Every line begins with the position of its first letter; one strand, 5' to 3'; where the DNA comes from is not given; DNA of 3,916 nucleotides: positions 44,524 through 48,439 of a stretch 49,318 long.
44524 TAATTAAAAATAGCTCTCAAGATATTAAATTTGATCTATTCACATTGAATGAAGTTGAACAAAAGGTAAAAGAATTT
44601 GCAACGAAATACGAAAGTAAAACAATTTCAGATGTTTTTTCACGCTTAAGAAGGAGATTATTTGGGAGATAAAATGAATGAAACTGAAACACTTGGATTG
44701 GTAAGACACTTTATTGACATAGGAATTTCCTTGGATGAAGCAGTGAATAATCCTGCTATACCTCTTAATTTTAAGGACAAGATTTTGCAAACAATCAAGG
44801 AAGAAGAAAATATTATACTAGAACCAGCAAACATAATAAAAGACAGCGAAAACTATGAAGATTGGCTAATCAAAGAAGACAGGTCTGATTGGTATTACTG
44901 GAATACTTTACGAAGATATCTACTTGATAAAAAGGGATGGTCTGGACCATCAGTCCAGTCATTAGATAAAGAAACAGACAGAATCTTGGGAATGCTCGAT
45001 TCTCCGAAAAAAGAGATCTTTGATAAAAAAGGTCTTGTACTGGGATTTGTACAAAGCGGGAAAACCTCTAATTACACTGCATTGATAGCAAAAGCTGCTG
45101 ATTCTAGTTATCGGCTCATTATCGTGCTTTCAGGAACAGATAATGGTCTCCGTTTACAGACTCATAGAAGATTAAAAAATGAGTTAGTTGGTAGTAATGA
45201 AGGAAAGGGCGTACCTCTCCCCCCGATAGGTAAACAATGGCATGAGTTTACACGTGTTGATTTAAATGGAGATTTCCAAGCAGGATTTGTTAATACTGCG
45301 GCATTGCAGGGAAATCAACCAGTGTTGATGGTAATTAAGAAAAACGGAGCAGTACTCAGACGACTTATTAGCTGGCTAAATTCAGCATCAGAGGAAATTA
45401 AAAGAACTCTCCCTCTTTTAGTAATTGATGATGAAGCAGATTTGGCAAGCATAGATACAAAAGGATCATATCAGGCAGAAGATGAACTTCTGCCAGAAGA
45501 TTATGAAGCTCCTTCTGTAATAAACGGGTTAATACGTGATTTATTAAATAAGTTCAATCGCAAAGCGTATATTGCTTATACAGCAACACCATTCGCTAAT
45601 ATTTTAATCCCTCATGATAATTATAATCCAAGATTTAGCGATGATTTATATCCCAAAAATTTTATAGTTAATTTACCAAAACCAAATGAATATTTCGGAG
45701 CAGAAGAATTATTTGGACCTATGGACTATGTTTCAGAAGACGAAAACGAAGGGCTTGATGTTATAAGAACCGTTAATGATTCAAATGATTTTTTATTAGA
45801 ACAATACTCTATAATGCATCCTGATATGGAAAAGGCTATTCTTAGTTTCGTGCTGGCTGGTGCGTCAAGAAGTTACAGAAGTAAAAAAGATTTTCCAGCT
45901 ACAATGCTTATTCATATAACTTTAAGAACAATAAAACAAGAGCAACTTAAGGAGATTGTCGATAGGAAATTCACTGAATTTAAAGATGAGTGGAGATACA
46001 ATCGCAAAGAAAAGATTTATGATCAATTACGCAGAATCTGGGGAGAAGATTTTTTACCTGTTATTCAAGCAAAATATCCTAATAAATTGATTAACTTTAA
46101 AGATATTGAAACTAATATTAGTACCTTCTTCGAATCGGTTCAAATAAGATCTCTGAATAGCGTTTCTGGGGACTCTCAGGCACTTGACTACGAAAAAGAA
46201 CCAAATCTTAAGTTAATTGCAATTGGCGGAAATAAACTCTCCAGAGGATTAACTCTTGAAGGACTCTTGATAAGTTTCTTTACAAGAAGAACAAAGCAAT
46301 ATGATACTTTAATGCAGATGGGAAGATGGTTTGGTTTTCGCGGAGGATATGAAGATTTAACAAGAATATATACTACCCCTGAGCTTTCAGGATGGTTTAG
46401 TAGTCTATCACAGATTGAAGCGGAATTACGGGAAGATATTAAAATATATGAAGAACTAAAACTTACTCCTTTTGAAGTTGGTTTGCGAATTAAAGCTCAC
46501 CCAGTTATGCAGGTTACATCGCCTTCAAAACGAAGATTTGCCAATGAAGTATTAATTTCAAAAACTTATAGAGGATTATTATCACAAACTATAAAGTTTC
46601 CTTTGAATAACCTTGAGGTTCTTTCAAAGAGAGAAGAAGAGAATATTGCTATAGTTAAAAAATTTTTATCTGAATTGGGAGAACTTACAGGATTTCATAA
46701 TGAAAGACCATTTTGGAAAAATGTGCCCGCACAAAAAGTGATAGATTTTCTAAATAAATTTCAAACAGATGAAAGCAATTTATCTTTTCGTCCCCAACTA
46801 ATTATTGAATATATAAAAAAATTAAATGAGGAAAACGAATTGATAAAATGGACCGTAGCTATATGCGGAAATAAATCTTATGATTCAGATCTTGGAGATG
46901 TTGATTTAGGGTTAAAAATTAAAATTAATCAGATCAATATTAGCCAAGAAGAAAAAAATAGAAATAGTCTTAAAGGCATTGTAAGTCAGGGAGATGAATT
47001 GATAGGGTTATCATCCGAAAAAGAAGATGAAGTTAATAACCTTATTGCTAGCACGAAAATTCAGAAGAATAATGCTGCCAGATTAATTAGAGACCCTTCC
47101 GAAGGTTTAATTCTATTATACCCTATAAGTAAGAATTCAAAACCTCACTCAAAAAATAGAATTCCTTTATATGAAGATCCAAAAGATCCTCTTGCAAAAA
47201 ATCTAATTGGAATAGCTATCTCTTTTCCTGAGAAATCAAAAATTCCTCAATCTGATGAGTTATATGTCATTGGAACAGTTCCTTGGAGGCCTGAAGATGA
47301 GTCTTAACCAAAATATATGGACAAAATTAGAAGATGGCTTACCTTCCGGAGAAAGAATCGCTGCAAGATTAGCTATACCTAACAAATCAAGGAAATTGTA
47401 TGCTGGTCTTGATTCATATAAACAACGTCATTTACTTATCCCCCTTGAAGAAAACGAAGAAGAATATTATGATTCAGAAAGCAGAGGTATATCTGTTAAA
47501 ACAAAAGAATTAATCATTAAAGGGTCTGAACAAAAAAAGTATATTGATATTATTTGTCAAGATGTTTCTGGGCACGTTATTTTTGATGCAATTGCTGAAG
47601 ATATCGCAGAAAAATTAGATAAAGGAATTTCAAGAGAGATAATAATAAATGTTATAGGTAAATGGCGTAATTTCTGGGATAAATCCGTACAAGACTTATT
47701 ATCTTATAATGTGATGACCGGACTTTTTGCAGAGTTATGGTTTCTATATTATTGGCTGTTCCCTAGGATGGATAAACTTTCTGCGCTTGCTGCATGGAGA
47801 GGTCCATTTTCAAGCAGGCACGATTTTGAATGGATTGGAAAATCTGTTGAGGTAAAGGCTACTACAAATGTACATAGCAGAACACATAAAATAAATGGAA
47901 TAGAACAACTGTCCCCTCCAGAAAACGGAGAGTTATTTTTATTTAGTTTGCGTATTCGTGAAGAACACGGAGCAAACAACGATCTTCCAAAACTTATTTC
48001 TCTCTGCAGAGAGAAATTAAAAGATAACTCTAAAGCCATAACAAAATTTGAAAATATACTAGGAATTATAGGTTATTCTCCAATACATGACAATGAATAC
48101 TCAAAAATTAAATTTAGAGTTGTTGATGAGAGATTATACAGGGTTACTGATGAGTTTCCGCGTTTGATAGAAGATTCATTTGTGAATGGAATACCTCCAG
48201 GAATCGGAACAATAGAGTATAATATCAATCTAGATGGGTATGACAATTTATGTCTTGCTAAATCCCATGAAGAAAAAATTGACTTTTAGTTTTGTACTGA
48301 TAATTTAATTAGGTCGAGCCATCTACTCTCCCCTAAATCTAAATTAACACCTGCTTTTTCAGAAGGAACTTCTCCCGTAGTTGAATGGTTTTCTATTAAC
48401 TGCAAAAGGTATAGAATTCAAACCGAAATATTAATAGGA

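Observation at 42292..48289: MORC-like GHKL ATPase + Z1 SF2 NTPase + PD-(D/E)XK operon whose methylase and Vsr partners are both crippled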

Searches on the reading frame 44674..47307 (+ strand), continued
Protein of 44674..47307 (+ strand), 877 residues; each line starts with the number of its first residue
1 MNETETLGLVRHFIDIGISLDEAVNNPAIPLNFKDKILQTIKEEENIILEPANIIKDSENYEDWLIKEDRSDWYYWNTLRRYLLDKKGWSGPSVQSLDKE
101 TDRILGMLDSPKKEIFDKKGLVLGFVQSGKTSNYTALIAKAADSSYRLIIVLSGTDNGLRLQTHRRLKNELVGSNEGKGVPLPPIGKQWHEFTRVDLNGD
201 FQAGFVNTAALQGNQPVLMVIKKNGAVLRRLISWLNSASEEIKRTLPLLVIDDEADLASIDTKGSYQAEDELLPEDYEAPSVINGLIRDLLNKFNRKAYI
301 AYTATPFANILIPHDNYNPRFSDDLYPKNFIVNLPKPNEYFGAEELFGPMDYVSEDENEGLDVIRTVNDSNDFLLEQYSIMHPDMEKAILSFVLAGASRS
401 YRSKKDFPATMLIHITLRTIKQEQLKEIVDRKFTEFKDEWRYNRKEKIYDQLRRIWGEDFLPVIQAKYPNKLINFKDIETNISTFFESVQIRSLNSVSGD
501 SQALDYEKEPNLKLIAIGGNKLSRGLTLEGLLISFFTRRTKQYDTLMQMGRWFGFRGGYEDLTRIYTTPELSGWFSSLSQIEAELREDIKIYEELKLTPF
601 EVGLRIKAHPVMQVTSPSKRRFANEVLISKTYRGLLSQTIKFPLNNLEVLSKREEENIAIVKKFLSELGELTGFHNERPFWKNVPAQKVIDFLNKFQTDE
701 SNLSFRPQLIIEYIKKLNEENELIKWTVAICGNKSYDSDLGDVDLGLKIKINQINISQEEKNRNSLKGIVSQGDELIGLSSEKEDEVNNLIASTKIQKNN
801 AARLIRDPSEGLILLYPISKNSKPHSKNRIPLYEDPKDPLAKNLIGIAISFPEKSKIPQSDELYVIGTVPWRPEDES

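Call 70: search_protein_families(library=ncbifam, proteins=[L068:3325-5424:+, L068:5382-6923:+, L068:6920-9775:+, L068:9759-10796:+, L068:10696-12579:+, L003:6668-8008:+, L071:10766-12535:+], max_evalue=0.00001)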
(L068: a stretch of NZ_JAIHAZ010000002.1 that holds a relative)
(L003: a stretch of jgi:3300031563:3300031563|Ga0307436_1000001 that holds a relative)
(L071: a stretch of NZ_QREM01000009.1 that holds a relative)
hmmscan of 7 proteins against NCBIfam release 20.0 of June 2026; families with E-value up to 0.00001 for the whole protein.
L068:3325-5424:+ (699 aa): 46 families (the best 25 are shown)
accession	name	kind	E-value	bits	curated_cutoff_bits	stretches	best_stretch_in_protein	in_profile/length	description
NF041931.2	MzaA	equivalog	4.4e-249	829.1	800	1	24-699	1-726/726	MZA anti-phage system associated sigma-70 family RNA polymerase sigma factor MzaA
NF004208.0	PRK05658.1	equivalog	3.4e-89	300.5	555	1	439-685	386-630/631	RNA polymerase sigma factor RpoD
TIGR02393.1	RpoD_Cterm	equivalog_domain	4.5e-77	258.8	354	1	448-684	3-237/238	RNA polymerase sigma factor RpoD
NF006666.0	PRK09210.1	equivalog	5.1e-74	249.8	572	1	444-685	131-370/370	RNA polymerase sigma factor RpoD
NF004561.0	PRK05901.1-3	equivalog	1.8e-72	245.2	582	1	424-683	278-535/537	RNA polymerase sigma factor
NF005643.0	PRK07406.1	equivalog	1.8e-72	244.6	500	1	435-683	150-395/397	RNA polymerase sigma factor RpoD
TIGR02997.1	Sig70-cyanoRpoD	subfamily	1.3e-70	238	384.5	1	435-672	64-298/298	RNA polymerase sigma factor, RpoD/SigA family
NF005920.0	PRK07921.1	subfamily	1.6e-68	231.1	464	1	420-681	65-324/328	RNA polymerase sigma factor SigB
NF004560.0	PRK05901.1-1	equivalog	3.5e-66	224.4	711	1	418-680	251-511/516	RNA polymerase sigma factor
NF004562.0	PRK05901.1-4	equivalog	5e-62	210.2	779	1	444-688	315-557/571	RNA polymerase sigma factor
NF004566.0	PRK05901.2-4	equivalog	5.7e-62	210.3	531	1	448-687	195-446/448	RNA polymerase sigma factor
TIGR02394.1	rpoS_proteo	equivalog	5.3e-61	206.6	378.7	1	444-675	45-274/285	RNA polymerase sigma factor RpoS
NF005785.0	PRK07598.1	equivalog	5.7e-61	206.6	554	1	443-686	173-413/415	RNA polymerase sigma factor SigC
NF004564.0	PRK05901.2-2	equivalog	4.3e-58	197.2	617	1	446-684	249-493/500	RNA polymerase sigma factor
NF004207.0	PRK05657.1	equivalog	8.2e-57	193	394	1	418-674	62-316/329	RNA polymerase sigma factor RpoS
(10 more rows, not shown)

L068:5382-6923:+ (513 aa): 4 families
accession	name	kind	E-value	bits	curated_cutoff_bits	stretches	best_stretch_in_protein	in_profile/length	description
NF041932.1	MzaB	equivalog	4.5e-267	886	850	1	27-506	1-480/480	MZA anti-phage system associated ATPase MzaB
NF050001.1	restrict_BbrUII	equivalog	1.8e-08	33.4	550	1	36-177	19-163/659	BbrUII/HgiDII family restriction enzyme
TIGR00585.2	mutl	equivalog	1.2e-06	27.8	180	1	39-88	22-70/555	DNA mismatch repair endonuclease MutL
NF000953.0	PRK00095.2-4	equivalog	1.4e-06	27.5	693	1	39-130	24-115/611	DNA mismatch repair endonuclease MutL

L068:6920-9775:+ (951 aa): 1 family
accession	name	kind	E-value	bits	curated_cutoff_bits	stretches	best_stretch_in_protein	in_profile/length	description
NF041933.1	MzaC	equivalog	0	1535.5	1500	1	7-804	1-799/806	MZA anti-phage system associated Z1 domain-containing protein MzaC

L068:9759-10796:+ (345 aa): 1 family
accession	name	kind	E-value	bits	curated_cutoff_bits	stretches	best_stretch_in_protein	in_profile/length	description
NF041934.1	MzaD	equivalog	8.6e-137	455.6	420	1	7-337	1-325/326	MZA anti-phage system associated PD-(D/E)XK motif protein MzaD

L068:10696-12579:+ (627 aa): 1 family
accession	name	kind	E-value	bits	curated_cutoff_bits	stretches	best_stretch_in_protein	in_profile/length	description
NF041935.1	MzaE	equivalog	0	1118.5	1050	1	30-620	1-590/593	MZA anti-phage system associated AIPR family protein MzaE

L003:6668-8008:+ (446 aa): 8 families
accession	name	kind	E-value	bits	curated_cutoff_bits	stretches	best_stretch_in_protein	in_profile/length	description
NF041932.1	MzaB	equivalog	1.7e-80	270.7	850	1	14-363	1-344/480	MZA anti-phage system associated ATPase MzaB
TIGR00585.2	mutl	equivalog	4.7e-10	39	180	1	28-75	24-70/555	DNA mismatch repair endonuclease MutL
NF000948.0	PRK00095.1-1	equivalog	6.8e-08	31.9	701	1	29-112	27-114/625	DNA mismatch repair endonuclease MutL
NF000953.0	PRK00095.2-4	equivalog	1.5e-07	30.7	693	1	28-88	26-85/611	DNA mismatch repair endonuclease MutL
NF000952.0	PRK00095.2-2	subfamily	1.6e-06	26.9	840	1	29-90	27-87/623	DNA mismatch repair endonuclease MutL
NF000951.0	PRK00095.2-1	equivalog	2.2e-06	26.7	391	1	28-88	28-87/559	DNA mismatch repair endonuclease MutL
NF000950.0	PRK00095.1-3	equivalog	3.1e-06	25.9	756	1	29-77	28-76/641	DNA mismatch repair endonuclease MutL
NF047352.1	P_loop_sacsin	domain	4e-06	27.2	50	1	29-98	4-70/80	sacsin N-terminal ATP-binding-like domain-containing protein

L071:10766-12535:+ (589 aa): 1 family
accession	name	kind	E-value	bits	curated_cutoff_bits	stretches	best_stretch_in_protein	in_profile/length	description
NF041935.1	MzaE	equivalog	1.1e-276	919.1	1050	1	1-587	1-593/593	MZA anti-phage system associated AIPR family protein MzaE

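Call 71: search_protein_families(library=pfam, proteins=[L068:3325-5424:+, L068:10696-12579:+], max_evalue=0.001)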
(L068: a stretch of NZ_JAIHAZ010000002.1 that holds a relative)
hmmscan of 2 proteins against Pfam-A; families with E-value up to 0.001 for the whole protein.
L068:3325-5424:+ (699 aa): 6 families
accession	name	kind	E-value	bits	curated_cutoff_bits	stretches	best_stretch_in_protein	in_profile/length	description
PF04542.20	Sigma70_r2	-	5.3e-25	87.5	24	1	450-518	1-69/71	Sigma-70 region 2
PF04545.22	Sigma70_r4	-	1.7e-18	66.3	24.1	1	620-673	1-50/50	Sigma-70, region 4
PF12796.13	Ank_2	-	9.8e-08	32.9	27.3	1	29-88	33-90/90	Ankyrin repeats (3 copies)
PF00023.36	Ank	-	6.1e-07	29.8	21.1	1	58-89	2-33/33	Ankyrin repeat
PF13606.12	Ank_3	-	8.8e-05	23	22.3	1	58-85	2-29/30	Ankyrin repeat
PF13637.12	Ank_4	-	0.00017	22.3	22.7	0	32-78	4-50/50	Ankyrin repeats (many copies)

L068:10696-12579:+ (627 aa): 2 families
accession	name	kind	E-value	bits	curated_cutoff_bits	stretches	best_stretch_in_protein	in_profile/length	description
PF10592.14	AIPR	-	6.6e-89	299.1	25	1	274-590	1-307/308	AIPR protein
PF22879.1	AIPR_N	-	1.4e-49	168.4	28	1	65-215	1-151/151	Abortive infection phage resistance protein N-terminal domain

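Call 97: predict_structure(alignment_id=A3)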
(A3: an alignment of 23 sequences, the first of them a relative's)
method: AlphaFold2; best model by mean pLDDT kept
length: 877 residues; sequences in the alignment: 23
mean_pLDDT: 66.9   pTM: 0.50
mean pLDDT of the five models: 66.9, 65.9, 65.2, 63.8, 55.1
residues with pLDDT >= 90: 116; 70-90: 290; 50-70: 246; < 50: 225
segments of 3 or more residues with pLDDT < 50: 45-59, 115-119, 124-129, 153-157, 197-200, 214-216, 254-277, 279-281, 297-340, 348-358, 371-376, 496-503, 520-527, 540-554, 577-591, 593-625, 862-877
pLDDT, mean of each block of 10 residues (from residue 1): 71 65 83 77 49 42 73 80 74 68 67 52 50 69 65 51 65 63 64 50 53 50 59 66 56 43 37 46 56 50 36 36 36 45 49 44 68 50 86 91 75 70 81 92 85 92 83 89 91 62 59 76 50 69 39 53 74 52 46 44 44 38 45 61 82 91 92 89 94 85 70 84 93 88 88 87 71 88 89 85 89 93 83 89 89 71 43 33
secondary structure, 60 per line:
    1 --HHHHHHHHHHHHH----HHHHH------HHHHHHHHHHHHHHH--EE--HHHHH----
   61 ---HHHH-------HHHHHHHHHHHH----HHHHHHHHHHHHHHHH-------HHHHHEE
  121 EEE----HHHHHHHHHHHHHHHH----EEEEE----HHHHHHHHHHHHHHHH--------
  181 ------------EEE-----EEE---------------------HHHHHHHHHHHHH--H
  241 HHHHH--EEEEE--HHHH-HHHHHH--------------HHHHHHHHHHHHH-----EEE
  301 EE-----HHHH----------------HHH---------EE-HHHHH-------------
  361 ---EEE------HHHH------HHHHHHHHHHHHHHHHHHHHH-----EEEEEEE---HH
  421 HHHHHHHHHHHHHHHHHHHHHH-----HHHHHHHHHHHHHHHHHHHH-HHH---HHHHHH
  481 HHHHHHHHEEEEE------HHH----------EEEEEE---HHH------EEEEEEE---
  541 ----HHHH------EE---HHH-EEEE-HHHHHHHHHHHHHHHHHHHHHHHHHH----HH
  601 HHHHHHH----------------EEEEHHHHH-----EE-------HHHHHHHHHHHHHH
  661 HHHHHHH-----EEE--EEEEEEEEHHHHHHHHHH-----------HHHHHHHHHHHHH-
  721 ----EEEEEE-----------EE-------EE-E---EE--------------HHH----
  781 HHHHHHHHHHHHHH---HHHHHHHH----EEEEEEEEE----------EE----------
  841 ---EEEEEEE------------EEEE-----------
elements in order (helices of 4 or more, strands of 3 or more residues): H3-15 H20-24 H31-45 H52-56 H64-67 H75-86 H91-106 H114-118 E119-123 H128-143 E148-152 H157-172 E193-195 E201-203 H225-237 H240-245 E248-252 H255-258 H260-265 H280-292 E298-302 H308-311 H343-347 E364-366 H373-376 H383-403 E409-415 H419-442 H448-467 H475-488 E489-493 E513-518 E531-537 H545-548 E564-567 H569-594 H599-607 E624-627 H628-632 H647-667 E673-675 E678-685 H686-695 H707-719 E725-730 H781-794 H798-805 E810-818 E844-850 E863-866

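Call 99: fold_search(model_id=the predicted structure, library=pdb)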
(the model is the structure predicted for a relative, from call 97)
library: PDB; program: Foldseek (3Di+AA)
matches with E <= 10: 1120; with E <= 0.001: 44
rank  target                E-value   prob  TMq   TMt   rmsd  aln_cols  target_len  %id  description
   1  5lqw_C                1.0e-05  1.00  0.25  0.14  29.3       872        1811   12  yeast activated spliceosome (released 2016-10-05)
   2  5m52_A                6.4e-05  0.99  0.25  0.14  24.7       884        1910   12  Crystal structure of yeast Brr2 full-lenght in complex with Prp8 Jab1 domain (released 2016-12-07)
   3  9n7b_NS               8.2e-05  1.00  0.23  0.23  37.3       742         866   11  SSU processome maturation and disassembly, State O (released 2025-10-29)
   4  9fmd_V                8.6e-05  0.99  0.21  0.24  29.3       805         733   11  Integrative model of the human post-catalytic spliceosome (P-complex) (released 2024-07-10)
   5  6qws                  9.5e-05  1.00  0.24  0.14  20.4       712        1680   11  Crystal structure of the Ski2 RNA-helicase Brr2 from Chaetomium thermophilum in the apo state (released 2020-01-15)
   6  4xjx_B                1.4e-04  1.00  0.25  0.25  19.4       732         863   11  STRUCTURE OF MUTANT (E165H) OF THE HSDR SUBUNIT OF THE ECOR124I RESTRICTION ENZYME IN COMPLEX WITH ATP (released 2016-01-20)
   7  7mqa_NS               1.5e-04  1.00  0.24  0.23  18.2       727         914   11  Cryo-EM structure of the human SSU processome, state post-A1 (released 2021-09-22)
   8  4beb_D                1.7e-04  0.99  0.24  0.25  19.1       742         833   11  MUTANT (K220E) OF THE HSDR SUBUNIT OF THE ECOR124I RESTRICTION ENZYME IN COMPLEX WITH ATP (released 2014-03-26)
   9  9n79_NS               1.8e-04  1.00  0.24  0.24  47.6       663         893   13  SSU processome maturation and disassembly, State M (released 2025-11-05)
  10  8bcb_B                1.9e-04  0.99  0.25  0.14  21.2       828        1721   10  Human Brr2 Helicase Region in complex with C-tail deleted Jab1 and compound 34 (released 2023-03-08)
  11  5gm6_B                1.9e-04  0.99  0.24  0.14  29.9       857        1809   12  Cryo-EM structure of the activated spliceosome (Bact complex) at 3.5 angstrom resolution (released 2016-09-21)
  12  9bh8_A                2.3e-04  0.99  0.23  0.25  23.6       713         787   10  Human DNA polymerase theta helicase domain dimer bound to DNA in the microhomology searching conformation (released 2024-05-01)
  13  9avr_A                2.6e-04  1.00  0.23  0.43  10.0       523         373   13  Human eIF4A-1 in complex with AMP-PNP, RNA, and the inhibitor silvestrol (released 2024-10-23)
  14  4xjx_A                2.7e-04  0.99  0.25  0.25  19.6       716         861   11  STRUCTURE OF MUTANT (E165H) OF THE HSDR SUBUNIT OF THE ECOR124I RESTRICTION ENZYME IN COMPLEX WITH ATP (released 2016-01-20)
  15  6d6q_M                3.0e-04  0.97  0.22  0.26  23.6       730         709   10  Human nuclear exosome-MTR4 RNA complex - overall reconstruction (released 2018-06-20)
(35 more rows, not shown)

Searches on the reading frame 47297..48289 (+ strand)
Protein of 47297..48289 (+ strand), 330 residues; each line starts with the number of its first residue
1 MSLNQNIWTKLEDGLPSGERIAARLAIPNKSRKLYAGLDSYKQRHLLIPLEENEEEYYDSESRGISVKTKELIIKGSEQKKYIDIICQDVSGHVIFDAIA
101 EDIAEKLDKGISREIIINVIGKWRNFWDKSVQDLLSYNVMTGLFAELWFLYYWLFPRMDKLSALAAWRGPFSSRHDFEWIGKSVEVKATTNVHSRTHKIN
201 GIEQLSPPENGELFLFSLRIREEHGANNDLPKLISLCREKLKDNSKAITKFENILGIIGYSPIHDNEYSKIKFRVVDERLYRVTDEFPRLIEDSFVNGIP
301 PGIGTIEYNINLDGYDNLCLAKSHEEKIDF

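Call 3: search_protein_families(library=pfam, proteins=[window:47297-48289:+], max_evalue=0.01)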
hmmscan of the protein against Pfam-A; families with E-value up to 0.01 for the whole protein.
window:47297-48289:+ (330 aa): 1 family
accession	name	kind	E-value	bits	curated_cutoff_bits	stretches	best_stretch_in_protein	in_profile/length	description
PF14390.12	DUF4420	-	5.9e-62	210.1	27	1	5-313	2-306/306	Putative PD-(D/E)XK family member, (DUF4420)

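Call 4: search_protein_families(library=ncbifam, proteins=[window:47297-48289:+], max_evalue=0.01)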
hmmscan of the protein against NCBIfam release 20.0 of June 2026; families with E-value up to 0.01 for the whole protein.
window:47297-48289:+ (330 aa): 1 family
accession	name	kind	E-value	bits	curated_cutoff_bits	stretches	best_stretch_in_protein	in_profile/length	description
NF041934.1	MzaD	equivalog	1.7e-28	99.7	420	1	74-315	71-311/326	MZA anti-phage system associated PD-(D/E)XK motif protein MzaD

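Call 5: search_protein_families(library=padloc, proteins=[window:47297-48289:+], max_evalue=0.01)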
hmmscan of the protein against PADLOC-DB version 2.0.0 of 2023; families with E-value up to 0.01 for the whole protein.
window:47297-48289:+ (330 aa): 1 family
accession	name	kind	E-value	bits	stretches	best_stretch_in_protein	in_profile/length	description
PDLC02206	MzaD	-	3.1e-15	54.5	1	108-291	120-300/342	-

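Call 37: search_solved_structures(query=window:47297-48289:+, max_evalue=1)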
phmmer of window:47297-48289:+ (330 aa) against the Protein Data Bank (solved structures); distinct sequences matched with E-value up to 1: 0.

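Call 60: find_encoding_contigs(protein=window:47297-48289:+, flank=5000, max_places=4)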
Protein window:47297-48289:+ (330 aa): 1 contig read that carries it; 1 place shown.
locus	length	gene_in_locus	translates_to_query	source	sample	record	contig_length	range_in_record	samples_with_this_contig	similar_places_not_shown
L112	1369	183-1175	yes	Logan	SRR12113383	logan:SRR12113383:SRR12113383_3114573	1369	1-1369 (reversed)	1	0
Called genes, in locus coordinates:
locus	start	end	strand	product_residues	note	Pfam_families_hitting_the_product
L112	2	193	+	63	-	?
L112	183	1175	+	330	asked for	PF14390:DUF4420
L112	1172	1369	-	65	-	?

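Call 83: find_homologous_proteins(query=window:47297-48289:+, max_evalue=1e-10)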
Query window:47297-48289:+ (330 aa): 236 proteins with E <= 1e-10 among 2341 candidates; the best 120 are listed.
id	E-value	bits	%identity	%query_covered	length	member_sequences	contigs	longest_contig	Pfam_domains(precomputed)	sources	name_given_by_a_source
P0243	4.4e-221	751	100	100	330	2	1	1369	PF14390.13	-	-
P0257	1.3e-175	602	78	100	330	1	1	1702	PF14390.13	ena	-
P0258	5.1e-175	600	80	99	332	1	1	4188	PF14390.13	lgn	-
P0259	4.2e-160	551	71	99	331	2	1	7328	PF14390.13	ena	-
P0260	6.3e-160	550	72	100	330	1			PF14390.13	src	-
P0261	6.5e-160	550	70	100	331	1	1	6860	PF14390.13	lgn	-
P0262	1.2e-157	543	70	99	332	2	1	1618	PF14390.13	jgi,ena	-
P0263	1.7e-154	532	69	99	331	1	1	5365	PF14390.13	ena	-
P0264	8.9e-153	527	68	100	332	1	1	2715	PF14390.13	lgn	-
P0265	1.2e-152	526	69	99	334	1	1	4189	PF14390.13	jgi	jgi:hypothetical protein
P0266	2.0e-150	519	67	100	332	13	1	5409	PF14390.13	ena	-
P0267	4.4e-149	514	67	99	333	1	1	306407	PF14390.13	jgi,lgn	-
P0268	1.1e-147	510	66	100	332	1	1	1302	PF14390.13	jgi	-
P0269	1.4e-146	506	66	100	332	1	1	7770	PF14390.13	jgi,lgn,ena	-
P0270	1.7e-146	506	65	99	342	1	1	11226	PF14390.13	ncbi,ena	-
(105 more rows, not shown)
